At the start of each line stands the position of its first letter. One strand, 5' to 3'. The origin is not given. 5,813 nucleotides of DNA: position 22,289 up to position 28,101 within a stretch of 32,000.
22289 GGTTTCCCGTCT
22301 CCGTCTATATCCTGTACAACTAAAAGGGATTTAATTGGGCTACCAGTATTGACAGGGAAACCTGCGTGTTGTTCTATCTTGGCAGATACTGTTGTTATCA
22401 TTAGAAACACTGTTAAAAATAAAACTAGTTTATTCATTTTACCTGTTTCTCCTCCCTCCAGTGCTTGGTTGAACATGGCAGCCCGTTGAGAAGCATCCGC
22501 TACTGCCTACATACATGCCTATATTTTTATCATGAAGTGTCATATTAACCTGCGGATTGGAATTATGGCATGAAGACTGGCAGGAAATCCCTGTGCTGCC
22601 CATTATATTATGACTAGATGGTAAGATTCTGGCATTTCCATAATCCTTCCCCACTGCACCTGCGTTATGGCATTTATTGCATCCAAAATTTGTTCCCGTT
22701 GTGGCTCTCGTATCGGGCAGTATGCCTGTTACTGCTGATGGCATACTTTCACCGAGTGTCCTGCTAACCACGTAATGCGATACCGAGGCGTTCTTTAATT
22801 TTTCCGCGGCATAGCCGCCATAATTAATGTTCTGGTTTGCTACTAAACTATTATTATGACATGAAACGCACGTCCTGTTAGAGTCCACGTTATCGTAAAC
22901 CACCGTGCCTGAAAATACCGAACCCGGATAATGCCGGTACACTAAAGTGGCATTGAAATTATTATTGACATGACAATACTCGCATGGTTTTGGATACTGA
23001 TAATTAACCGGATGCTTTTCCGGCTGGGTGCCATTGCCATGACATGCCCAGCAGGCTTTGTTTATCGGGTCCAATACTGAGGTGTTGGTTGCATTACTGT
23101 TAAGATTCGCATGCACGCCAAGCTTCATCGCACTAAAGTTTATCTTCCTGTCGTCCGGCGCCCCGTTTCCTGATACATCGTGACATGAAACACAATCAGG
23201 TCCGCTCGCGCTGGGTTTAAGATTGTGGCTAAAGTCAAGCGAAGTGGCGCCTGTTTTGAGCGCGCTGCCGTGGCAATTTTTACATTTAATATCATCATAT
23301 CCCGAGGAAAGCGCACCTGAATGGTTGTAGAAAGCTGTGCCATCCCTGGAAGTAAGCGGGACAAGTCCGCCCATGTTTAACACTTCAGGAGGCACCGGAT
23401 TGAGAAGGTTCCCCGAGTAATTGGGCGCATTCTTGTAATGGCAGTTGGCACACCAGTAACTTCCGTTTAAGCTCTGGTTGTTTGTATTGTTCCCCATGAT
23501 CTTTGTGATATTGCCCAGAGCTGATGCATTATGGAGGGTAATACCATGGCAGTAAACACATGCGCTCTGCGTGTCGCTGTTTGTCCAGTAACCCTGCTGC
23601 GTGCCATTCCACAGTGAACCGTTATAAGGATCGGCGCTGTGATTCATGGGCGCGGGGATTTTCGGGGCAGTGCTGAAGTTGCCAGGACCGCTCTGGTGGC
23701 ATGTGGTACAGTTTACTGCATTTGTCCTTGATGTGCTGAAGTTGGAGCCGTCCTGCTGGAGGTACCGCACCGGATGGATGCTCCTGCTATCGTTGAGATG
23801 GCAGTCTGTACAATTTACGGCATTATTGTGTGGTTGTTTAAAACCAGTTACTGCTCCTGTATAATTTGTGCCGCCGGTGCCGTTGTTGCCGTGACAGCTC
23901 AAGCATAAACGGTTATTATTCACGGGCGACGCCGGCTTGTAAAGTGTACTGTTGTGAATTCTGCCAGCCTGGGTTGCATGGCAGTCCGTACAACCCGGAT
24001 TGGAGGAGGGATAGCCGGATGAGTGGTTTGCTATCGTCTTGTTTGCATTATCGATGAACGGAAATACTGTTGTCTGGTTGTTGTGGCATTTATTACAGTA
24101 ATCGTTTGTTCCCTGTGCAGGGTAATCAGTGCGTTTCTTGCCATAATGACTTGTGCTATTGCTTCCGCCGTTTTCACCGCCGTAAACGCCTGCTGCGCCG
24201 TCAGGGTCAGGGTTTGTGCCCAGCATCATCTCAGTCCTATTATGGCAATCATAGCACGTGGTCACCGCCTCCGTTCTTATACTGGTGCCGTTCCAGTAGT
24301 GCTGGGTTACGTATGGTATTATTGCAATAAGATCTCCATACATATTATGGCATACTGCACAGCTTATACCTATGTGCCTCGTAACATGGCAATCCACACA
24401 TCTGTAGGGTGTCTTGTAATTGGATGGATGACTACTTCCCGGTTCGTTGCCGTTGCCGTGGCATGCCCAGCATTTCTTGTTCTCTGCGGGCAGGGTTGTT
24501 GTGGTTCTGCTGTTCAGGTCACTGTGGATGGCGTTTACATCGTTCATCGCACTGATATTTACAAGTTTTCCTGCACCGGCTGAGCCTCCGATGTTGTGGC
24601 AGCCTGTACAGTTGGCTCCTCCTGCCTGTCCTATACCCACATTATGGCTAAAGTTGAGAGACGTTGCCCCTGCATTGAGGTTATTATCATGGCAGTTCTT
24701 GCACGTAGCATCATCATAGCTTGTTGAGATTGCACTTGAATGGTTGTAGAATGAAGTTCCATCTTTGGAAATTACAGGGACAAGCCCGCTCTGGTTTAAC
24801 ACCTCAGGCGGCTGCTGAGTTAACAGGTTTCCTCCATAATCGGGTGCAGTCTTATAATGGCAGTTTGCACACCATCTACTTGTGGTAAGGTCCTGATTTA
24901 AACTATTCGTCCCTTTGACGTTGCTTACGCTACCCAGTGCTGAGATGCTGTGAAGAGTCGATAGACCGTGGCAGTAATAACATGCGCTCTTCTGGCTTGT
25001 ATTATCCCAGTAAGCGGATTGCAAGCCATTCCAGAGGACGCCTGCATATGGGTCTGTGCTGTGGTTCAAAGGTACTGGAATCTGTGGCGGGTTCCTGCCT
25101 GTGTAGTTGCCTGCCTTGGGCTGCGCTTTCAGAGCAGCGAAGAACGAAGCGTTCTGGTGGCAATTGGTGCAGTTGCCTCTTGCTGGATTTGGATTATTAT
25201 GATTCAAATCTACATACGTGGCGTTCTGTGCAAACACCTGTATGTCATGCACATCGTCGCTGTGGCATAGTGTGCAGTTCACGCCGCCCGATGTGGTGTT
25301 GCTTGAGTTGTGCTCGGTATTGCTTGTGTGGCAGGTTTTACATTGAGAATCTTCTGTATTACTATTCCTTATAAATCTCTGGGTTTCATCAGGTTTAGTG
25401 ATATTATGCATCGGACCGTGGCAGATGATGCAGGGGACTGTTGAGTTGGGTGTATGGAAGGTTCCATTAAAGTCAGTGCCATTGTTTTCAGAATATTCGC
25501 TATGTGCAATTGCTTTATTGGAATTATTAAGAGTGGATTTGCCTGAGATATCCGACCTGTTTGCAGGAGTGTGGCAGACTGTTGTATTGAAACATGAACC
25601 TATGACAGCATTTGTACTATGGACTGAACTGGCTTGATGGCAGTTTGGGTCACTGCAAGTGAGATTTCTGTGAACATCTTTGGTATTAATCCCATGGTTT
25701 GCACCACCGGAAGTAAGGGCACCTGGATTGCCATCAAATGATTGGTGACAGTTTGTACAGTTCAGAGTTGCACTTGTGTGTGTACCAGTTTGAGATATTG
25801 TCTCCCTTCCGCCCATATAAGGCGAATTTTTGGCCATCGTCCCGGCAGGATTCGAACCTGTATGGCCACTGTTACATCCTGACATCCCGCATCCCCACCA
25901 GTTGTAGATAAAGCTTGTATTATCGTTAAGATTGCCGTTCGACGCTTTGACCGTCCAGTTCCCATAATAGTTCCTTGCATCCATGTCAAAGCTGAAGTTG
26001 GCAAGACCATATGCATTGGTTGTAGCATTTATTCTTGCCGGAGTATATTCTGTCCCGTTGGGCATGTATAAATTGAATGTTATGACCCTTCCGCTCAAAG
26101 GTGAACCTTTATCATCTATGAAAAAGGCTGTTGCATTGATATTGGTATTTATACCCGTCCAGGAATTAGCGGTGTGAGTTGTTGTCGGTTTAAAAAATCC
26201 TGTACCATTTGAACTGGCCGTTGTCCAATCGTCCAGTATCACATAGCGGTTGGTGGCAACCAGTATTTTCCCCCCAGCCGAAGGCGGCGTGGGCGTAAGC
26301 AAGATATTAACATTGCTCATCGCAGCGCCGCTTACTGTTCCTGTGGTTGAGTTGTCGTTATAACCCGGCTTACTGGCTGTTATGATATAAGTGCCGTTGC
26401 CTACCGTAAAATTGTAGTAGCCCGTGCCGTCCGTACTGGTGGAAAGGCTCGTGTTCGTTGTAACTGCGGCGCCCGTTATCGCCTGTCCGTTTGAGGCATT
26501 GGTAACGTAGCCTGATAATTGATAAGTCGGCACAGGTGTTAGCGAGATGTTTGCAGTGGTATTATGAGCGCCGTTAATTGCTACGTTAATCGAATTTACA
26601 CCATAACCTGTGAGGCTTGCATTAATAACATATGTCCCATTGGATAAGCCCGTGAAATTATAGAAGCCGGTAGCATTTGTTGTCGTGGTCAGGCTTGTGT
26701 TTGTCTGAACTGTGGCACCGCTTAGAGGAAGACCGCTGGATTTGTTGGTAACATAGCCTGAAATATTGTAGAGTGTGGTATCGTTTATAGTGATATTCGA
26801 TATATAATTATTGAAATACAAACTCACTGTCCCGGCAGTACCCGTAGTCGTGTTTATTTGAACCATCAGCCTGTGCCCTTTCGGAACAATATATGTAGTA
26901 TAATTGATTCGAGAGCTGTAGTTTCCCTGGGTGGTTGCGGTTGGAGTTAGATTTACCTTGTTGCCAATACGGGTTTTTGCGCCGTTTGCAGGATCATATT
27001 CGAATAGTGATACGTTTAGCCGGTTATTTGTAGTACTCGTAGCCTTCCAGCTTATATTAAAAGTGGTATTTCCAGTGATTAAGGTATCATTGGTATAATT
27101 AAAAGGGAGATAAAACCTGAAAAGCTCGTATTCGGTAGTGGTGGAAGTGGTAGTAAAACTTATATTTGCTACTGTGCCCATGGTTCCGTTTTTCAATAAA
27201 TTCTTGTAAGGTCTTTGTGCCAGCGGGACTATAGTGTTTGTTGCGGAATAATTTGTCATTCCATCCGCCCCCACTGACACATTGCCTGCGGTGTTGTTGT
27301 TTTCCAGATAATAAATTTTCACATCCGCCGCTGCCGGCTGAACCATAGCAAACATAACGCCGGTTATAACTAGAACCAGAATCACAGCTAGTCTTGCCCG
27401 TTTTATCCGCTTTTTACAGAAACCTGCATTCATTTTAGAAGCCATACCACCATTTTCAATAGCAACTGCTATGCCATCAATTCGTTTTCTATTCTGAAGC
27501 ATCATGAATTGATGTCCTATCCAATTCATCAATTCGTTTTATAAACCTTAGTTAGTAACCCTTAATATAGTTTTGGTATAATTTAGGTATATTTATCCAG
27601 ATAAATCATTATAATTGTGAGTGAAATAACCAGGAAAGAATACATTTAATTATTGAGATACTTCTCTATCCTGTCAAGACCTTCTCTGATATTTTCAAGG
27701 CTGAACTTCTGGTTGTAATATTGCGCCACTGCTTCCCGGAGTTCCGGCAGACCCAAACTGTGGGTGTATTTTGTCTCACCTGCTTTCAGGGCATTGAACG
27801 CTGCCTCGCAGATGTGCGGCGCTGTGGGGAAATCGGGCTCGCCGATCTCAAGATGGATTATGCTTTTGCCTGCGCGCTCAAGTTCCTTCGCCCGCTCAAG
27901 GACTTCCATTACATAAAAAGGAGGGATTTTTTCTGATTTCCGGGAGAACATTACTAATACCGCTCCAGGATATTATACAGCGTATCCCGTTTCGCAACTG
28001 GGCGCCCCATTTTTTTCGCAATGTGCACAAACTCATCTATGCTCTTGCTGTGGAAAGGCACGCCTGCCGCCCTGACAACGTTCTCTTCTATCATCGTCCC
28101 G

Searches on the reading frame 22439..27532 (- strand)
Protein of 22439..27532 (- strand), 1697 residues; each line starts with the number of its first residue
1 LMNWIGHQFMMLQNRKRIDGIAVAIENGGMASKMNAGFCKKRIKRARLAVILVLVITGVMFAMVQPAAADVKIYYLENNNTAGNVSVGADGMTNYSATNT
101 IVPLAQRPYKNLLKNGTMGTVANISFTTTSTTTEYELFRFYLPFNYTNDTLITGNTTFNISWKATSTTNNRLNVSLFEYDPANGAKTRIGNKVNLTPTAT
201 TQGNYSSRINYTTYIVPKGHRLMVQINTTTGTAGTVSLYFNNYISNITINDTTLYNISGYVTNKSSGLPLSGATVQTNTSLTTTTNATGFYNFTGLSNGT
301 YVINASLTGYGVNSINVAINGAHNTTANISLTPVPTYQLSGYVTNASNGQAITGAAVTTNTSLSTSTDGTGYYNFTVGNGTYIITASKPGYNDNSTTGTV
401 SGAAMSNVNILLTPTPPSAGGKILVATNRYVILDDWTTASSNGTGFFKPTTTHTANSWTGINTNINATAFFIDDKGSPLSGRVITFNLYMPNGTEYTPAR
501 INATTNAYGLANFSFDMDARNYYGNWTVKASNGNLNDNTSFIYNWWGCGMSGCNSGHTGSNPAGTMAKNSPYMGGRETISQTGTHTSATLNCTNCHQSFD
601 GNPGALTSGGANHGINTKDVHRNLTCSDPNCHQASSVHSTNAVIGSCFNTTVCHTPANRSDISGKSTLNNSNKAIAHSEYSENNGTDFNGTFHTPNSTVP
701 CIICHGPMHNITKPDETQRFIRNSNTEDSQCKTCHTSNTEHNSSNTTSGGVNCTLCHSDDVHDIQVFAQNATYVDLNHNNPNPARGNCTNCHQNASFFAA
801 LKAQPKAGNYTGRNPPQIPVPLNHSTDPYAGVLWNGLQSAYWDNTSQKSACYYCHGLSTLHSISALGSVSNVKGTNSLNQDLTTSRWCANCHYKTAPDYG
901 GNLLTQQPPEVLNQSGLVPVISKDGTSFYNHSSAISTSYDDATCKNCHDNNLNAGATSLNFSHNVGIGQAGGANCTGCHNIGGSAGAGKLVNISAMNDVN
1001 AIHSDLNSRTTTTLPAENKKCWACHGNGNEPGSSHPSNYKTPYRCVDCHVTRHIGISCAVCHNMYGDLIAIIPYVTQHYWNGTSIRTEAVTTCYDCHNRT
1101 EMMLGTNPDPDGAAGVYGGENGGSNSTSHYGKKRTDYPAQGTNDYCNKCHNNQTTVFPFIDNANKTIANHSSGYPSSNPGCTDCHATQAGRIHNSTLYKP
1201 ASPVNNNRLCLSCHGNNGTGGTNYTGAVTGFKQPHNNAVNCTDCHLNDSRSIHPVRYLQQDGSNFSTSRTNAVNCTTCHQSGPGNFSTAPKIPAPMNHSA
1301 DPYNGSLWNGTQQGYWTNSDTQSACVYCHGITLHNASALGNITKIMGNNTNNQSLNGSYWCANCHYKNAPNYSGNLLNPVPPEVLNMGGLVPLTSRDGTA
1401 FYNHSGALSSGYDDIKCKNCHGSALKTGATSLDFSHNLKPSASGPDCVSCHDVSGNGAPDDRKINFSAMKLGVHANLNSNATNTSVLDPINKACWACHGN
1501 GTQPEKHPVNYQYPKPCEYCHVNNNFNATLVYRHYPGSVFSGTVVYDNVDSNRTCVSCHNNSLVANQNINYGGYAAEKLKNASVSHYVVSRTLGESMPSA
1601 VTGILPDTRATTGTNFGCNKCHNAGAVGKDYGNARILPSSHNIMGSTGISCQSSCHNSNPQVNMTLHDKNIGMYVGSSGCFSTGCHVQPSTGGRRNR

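Call 5: search_protein_families(library=pfam, proteins=[window:22439-27532:-], max_evalue=0.01)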
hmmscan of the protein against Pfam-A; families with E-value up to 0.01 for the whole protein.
window:22439-27532:- (1697 aa): 9 families
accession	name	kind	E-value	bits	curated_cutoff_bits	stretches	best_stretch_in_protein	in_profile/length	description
PF22113.1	Mtrc-MtrF_II-IV_dom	-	2.5e-28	99.2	30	4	1057-1217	8-166/176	Outer membrane cytochrome MtrC/MtrF-like, domains II/IV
PF14522.11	Cytochrome_C7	-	2.8e-27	94.7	24.8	2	688-758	3-67/67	Cytochrome c7 and related cytochrome c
PF13620.12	CarboxypepD_reg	-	6.8e-22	78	32.3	2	257-332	2-82/82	Carboxypeptidase regulatory-like domain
PF13715.12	CarbopepD_reg_2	-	2.3e-19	69.7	32.2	2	257-331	1-76/88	CarboxypepD_reg-like domain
PF14537.11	Cytochrom_c3_2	-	2.9e-19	69.8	25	1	727-794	5-66/79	Cytochrome c3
PF17210.9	SdrD_B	-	8.1e-07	29.7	29.7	1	277-313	36-73/112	SdrD B-like domain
PF02085.21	Cytochrom_CIII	-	9.8e-05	23.1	22.9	0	1043-1101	31-86/101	Class III cytochrome C family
PF01835.25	MG2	-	0.00013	22.7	32.8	1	465-540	17-93/96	MG2 domain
PF13435.11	Cytochrome_C554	-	0.0013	20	20.8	1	1146-1215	2-84/84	Cytochrome c554 and c-prime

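Call 6: search_protein_families(library=ncbifam, proteins=[window:22439-27532:-], max_evalue=0.01)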
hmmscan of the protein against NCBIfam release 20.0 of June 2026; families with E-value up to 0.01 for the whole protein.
window:22439-27532:- (1697 aa): 2 families
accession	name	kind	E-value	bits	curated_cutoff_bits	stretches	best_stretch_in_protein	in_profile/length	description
TIGR03508.1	decahem_SO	subfamily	1.9e-13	50.5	192.2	1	1143-1288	2-133/258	DmsE family decaheme c-type cytochrome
TIGR03146.1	cyt_nit_nrfB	equivalog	0.0078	16.5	166.6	1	1414-1500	11-93/145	cytochrome c nitrite reductase pentaheme subunit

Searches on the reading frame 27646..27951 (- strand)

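Call 39: search_protein_families(library=pfam, proteins=[window:27646-27951:-], max_evalue=0.001)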
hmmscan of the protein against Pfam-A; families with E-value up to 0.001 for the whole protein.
window:27646-27951:- (101 aa): 1 family
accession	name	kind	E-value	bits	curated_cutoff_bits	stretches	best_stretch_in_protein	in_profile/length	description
PF00155.27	Aminotran_1_2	-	8.5e-05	22.3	19.7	1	30-81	2-57/361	Aminotransferase class I and II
